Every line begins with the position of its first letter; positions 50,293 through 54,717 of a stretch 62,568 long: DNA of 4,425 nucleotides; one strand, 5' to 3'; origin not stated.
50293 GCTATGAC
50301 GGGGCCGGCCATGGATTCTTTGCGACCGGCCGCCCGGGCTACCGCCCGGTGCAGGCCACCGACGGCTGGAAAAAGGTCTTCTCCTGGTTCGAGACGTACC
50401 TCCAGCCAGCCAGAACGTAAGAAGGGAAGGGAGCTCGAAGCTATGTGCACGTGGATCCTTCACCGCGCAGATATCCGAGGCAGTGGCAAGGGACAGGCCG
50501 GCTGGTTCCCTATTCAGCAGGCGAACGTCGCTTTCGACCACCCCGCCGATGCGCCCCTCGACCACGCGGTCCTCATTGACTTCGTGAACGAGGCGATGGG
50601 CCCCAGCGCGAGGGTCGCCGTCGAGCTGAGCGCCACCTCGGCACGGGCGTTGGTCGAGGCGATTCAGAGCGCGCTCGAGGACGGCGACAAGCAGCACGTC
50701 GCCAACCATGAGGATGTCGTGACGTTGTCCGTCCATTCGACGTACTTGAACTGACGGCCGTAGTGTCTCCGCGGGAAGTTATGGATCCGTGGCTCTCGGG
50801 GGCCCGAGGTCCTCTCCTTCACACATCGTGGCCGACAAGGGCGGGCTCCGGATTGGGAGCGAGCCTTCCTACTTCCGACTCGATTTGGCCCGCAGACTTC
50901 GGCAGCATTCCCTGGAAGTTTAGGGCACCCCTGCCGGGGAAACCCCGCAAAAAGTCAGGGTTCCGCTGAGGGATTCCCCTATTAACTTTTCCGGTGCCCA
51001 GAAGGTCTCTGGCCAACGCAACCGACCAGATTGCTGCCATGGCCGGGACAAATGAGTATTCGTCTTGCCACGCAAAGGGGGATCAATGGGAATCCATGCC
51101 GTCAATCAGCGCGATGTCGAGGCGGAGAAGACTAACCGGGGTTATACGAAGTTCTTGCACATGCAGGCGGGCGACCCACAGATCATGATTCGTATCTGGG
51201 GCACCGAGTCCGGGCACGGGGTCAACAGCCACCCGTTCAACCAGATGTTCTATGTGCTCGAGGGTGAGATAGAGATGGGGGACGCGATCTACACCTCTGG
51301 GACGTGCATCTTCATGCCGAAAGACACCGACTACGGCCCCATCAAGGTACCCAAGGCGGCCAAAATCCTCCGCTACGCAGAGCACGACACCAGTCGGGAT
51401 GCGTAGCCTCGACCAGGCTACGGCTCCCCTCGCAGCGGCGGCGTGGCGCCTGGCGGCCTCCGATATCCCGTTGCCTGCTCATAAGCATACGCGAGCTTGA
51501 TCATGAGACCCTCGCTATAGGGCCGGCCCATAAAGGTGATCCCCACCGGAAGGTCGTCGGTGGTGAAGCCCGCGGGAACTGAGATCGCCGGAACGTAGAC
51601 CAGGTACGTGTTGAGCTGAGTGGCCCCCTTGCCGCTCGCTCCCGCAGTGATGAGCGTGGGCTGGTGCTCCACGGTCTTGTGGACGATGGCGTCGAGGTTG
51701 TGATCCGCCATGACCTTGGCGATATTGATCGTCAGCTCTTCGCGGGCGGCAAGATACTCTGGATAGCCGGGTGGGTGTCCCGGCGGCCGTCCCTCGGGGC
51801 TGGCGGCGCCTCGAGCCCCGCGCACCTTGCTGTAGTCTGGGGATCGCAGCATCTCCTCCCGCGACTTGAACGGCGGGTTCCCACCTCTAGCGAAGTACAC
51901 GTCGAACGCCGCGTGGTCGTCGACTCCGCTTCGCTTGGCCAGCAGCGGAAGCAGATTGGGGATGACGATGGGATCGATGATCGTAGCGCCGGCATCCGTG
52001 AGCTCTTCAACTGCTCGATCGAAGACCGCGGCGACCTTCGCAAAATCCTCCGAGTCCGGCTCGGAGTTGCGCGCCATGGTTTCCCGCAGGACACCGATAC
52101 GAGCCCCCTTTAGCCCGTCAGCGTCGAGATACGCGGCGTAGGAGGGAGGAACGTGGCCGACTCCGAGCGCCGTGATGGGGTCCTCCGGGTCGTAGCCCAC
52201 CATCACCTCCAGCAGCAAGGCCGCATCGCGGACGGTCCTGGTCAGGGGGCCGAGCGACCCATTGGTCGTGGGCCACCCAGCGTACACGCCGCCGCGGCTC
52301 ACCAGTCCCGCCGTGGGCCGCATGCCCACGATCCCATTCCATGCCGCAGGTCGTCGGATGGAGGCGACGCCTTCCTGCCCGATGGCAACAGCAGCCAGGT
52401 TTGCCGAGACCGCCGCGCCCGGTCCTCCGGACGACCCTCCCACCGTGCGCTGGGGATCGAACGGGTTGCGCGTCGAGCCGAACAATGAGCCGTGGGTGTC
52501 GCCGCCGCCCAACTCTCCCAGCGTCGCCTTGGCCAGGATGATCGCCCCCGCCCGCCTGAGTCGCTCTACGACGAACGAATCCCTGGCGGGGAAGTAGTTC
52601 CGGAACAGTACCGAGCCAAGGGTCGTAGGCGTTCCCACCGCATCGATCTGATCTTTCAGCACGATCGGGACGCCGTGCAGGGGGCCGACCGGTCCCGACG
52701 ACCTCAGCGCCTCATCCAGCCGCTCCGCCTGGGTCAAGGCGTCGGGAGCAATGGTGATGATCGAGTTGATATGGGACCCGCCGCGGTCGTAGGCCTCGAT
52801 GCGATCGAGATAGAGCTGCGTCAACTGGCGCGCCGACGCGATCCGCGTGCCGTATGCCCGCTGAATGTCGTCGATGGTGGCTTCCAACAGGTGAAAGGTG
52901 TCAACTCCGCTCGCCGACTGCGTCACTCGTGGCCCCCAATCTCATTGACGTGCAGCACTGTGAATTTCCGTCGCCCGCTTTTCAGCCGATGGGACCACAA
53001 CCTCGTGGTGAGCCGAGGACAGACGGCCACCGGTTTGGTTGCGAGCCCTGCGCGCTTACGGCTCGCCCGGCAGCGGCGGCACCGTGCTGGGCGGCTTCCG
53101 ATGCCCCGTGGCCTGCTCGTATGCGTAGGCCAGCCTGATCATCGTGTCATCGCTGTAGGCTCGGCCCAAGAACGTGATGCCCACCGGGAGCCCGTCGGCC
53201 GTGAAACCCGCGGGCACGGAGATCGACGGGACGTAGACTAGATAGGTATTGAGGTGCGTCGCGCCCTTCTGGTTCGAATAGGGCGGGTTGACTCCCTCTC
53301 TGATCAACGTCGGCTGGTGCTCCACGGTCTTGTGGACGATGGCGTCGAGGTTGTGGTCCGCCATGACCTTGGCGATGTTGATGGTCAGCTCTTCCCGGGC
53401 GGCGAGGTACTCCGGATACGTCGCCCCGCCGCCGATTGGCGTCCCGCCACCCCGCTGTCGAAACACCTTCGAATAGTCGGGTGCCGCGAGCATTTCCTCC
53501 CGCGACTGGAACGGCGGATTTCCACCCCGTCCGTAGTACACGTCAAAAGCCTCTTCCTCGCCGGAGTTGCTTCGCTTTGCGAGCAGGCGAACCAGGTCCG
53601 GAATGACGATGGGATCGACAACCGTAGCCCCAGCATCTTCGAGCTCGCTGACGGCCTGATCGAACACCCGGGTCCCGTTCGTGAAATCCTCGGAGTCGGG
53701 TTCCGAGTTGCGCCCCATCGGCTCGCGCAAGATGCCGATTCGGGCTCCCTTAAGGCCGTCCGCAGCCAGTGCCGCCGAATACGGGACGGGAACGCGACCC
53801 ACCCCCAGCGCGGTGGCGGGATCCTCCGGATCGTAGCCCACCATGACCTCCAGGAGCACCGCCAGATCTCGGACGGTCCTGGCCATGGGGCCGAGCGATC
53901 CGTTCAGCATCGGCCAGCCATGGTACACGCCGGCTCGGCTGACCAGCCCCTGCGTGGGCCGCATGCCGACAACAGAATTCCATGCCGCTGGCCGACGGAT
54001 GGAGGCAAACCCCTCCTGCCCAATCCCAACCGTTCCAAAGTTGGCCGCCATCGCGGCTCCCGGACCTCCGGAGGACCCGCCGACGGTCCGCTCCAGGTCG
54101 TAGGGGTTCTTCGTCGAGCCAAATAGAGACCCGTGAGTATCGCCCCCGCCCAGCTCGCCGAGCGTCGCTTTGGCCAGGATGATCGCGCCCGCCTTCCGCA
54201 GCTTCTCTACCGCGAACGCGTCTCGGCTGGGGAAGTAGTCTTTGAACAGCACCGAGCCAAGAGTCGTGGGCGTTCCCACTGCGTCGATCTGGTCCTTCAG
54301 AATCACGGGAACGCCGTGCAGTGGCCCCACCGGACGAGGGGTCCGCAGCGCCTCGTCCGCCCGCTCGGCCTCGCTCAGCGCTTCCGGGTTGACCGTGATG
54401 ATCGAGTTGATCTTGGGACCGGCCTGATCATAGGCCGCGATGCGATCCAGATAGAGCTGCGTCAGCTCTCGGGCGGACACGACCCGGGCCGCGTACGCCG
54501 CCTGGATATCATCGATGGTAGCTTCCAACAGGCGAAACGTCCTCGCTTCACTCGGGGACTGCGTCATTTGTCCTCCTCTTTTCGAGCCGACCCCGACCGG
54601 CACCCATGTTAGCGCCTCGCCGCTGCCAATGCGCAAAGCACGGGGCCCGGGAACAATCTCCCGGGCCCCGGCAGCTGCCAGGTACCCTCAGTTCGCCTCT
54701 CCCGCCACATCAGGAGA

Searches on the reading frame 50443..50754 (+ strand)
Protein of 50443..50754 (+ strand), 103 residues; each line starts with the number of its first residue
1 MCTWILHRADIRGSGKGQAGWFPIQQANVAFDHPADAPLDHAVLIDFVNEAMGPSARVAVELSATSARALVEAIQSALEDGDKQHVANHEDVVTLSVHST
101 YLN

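Call 25: search_protein_families(library=pfam, proteins=[window:50443-50754:+])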
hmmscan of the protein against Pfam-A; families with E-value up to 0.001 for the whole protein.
window:50443-50754:+ (103 aa): 1 family
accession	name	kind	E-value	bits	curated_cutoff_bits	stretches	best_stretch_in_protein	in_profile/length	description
PF19812.4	DUF6295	-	2.3e-35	121.1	25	1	1-83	1-83/87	Family of unknown function (DUF6295)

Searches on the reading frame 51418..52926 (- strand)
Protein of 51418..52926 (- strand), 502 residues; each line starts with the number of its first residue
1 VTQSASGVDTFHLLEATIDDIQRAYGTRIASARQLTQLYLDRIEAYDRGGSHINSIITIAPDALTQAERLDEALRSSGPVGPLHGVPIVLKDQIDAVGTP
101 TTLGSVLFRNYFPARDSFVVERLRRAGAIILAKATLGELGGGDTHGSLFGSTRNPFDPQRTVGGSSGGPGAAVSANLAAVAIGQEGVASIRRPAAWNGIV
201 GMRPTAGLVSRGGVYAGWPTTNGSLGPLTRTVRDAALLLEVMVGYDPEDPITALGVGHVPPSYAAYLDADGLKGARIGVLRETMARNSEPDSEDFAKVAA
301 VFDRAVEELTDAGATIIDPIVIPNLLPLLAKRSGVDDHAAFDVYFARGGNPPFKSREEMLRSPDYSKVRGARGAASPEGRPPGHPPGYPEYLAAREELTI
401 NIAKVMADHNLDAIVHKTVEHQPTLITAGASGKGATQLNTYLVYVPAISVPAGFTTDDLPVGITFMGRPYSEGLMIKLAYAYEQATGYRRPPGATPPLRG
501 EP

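Call 11: search_protein_families(library=pfam, proteins=[window:51418-52926:-])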
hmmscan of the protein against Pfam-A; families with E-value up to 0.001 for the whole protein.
window:51418-52926:- (502 aa): 1 family
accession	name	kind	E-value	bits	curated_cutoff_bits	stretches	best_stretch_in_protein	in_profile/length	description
PF01425.27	Amidase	-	5.3e-87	293.1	27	1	35-474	2-443/445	Amidase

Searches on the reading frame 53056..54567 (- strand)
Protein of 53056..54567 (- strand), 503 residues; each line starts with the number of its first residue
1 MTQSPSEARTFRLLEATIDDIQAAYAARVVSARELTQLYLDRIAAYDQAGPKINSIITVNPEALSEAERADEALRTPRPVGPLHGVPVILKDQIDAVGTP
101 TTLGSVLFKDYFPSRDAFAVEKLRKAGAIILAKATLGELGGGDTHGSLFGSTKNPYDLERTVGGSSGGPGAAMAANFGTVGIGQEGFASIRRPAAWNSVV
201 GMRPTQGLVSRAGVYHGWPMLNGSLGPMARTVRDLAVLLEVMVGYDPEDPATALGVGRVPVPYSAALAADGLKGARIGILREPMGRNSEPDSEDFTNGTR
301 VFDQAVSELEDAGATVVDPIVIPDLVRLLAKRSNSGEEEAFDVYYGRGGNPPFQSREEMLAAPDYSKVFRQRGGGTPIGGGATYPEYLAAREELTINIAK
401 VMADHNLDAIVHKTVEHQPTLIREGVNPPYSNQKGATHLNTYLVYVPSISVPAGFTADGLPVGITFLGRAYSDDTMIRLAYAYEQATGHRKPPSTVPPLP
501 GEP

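Call 11: search_protein_families(library=pfam, proteins=[window:53056-54567:-])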
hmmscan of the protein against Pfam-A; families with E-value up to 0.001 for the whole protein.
window:53056-54567:- (503 aa): 1 family
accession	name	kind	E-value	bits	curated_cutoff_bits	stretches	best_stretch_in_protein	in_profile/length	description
PF01425.27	Amidase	-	4e-86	290.3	27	1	34-475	1-443/445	Amidase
